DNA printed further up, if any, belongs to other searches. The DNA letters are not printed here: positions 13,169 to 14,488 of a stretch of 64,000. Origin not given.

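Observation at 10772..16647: Accessory-less urease (gamma-beta fusion + alpha) in one operon with a guanidino-modifying enzyme and an MFS transporter under a PucR regulator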

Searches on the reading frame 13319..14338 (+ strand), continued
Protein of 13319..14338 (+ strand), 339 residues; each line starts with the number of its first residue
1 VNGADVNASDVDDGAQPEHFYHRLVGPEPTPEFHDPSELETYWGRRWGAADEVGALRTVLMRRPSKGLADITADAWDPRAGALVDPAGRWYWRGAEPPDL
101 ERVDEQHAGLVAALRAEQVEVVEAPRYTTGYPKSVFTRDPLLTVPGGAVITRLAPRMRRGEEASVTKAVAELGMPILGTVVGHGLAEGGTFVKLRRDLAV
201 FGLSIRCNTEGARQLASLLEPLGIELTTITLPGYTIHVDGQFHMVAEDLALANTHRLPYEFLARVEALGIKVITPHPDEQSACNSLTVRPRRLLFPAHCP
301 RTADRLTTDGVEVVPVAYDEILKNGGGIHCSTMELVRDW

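Call 15: find_encoding_contigs(protein=P0029, flank=10000, max_places=3)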
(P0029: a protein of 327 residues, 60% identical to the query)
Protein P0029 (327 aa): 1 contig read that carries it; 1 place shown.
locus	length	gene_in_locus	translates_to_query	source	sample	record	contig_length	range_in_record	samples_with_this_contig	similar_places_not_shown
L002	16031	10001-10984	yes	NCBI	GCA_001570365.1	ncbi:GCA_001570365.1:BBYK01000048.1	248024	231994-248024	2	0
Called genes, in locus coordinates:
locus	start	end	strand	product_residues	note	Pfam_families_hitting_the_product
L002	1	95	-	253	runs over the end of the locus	PF00547:Urease_gamma, PF00699:Urease_beta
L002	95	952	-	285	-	PF00005:ABC_tran, PF13401:AAA_22 (faint), PF08352:oligo_HPY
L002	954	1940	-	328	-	PF00005:ABC_tran, PF13304:AAA_21 (faint), PF13401:AAA_22 (weak), PF08352:oligo_HPY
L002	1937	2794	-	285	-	PF12911:OppC_N, PF00528:BPD_transp_1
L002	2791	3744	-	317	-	PF19300:BPD_transp_1_N, PF00528:BPD_transp_1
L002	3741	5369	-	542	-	PF00496:SBP_bac_5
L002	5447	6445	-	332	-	PF04371:PAD_porph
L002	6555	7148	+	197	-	PF00440:TetR_N, PF13977:TetR_C_6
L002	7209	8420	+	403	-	PF14361:RsbRD_N, PF13556:HTH_30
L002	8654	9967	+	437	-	PF00083:Sugar_tr, PF07690:MFS_1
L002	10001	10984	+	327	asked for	PF19420:DDAH_eukar, PF02274:ADI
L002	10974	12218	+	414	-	PF01546:Peptidase_M20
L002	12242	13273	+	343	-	PF04371:PAD_porph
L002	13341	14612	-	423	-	PF00070:Pyr_redox (faint), PF01266:DAO, PF07992:Pyr_redox_2 (faint), PF12831:FAD_oxidored (faint), PF13450:NAD_binding_8 (weak)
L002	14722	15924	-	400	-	PF17853:GGDEF_2, PF13556:HTH_30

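Call 17: find_related_loci(query=A1, collection=genome_contigs, flank=10000)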
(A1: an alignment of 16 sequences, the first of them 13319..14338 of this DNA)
Query A1 (339 aa) in genome_contigs; peptide patterns used: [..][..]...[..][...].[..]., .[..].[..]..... (x = any residue, [..] = any of these).
486 stretches matched a pattern; 136 encode a relative of the query (tblastn E <= 1e-3); the best 80 are kept; 80 distinct loci.
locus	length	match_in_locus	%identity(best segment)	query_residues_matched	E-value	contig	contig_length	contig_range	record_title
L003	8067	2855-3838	83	11-339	0e+0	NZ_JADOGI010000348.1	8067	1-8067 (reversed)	Nonomuraea cypriaca strain K274 K274_contig_348, whole genome shotgun sequence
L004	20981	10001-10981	81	12-339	4e-180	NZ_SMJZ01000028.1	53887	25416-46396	Nonomuraea longispora strain KC201 NODE_28_length_53887_cov_21.4813, whole genome shotgun sequence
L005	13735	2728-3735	79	2-339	1e-178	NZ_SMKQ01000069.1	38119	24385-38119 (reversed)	Nonomuraea terrae strain CH32 NODE_69_length_38119_cov_12.905, whole genome shotgun sequence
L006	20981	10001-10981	81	12-339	7e-177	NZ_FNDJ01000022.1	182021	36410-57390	Nonomuraea jiangxiensis strain CGMCC 4.6533, whole genome shotgun sequence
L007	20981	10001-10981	80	12-339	6e-175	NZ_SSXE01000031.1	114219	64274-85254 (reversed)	Nonomuraea sp. MG754425 scaffold_30, whole genome shotgun sequence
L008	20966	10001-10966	63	18-339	4e-136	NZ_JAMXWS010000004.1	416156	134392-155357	Leucobacter sp. gxy201 4, whole genome shotgun sequence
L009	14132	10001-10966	61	18-339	2e-134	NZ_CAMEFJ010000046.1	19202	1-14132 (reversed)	MAG: uncultured Agrococcus sp. isolate SRR11489763_bin.6_metaWRAP_v1.3_MAG ERZ11466674.771, whole genome shotgun sequenc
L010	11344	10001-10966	61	18-339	2e-133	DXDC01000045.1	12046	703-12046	MAG TPA_asm: Candidatus Agrococcus pullicola isolate ChiGjej1B1-98 ChiGjej1B1M5__C51803_L12046_SAMN08009832, whole genom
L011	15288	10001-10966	61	18-339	2e-133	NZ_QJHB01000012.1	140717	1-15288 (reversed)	Homoserinimonas sp. OAct 916 NODE_12_length_140717_cov_42.6201, whole genome shotgun sequence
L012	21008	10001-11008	57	4-339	4e-133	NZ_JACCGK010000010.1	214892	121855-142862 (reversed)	Vreelandella sedimenti strain QX-2 scaffold10, whole genome shotgun sequence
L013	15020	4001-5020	58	2-339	1e-124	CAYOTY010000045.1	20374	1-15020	MAG TPA_asm: uncultured Microbacterium sp. isolate SRP344714_co1_268 genome assembly, contig: NODE_4960_length_20374_cov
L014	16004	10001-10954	60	22-339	5e-123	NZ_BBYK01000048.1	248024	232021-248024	Microtetraspora fusca strain NBRC 13915, whole genome shotgun sequence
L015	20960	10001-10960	59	21-339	6e-120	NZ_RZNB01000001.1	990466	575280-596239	Labedella phragmitis strain 11W25H-1 scaffold_0, whole genome shotgun sequence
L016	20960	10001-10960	60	21-339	4e-120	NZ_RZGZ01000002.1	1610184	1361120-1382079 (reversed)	Labedella endophytica strain EGI 6500705 scaffold_1, whole genome shotgun sequence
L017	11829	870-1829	57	20-339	7e-120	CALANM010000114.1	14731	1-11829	MAG TPA_asm: uncultured Microbacterium sp. isolate SRR4028130_bin.17_CONCOCT_v1.1_MAG genome assembly, contig: ERZ795040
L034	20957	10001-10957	56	22-339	2e-115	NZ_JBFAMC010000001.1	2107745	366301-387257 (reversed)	Rhodococcus sp. NPDC049939 NPDC049939_147_D2.ctg-0001, whole genome shotgun sequence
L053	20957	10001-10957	53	22-339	7e-108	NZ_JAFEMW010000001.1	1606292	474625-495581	Brevibacterium sp. RIT 803 1, whole genome shotgun sequence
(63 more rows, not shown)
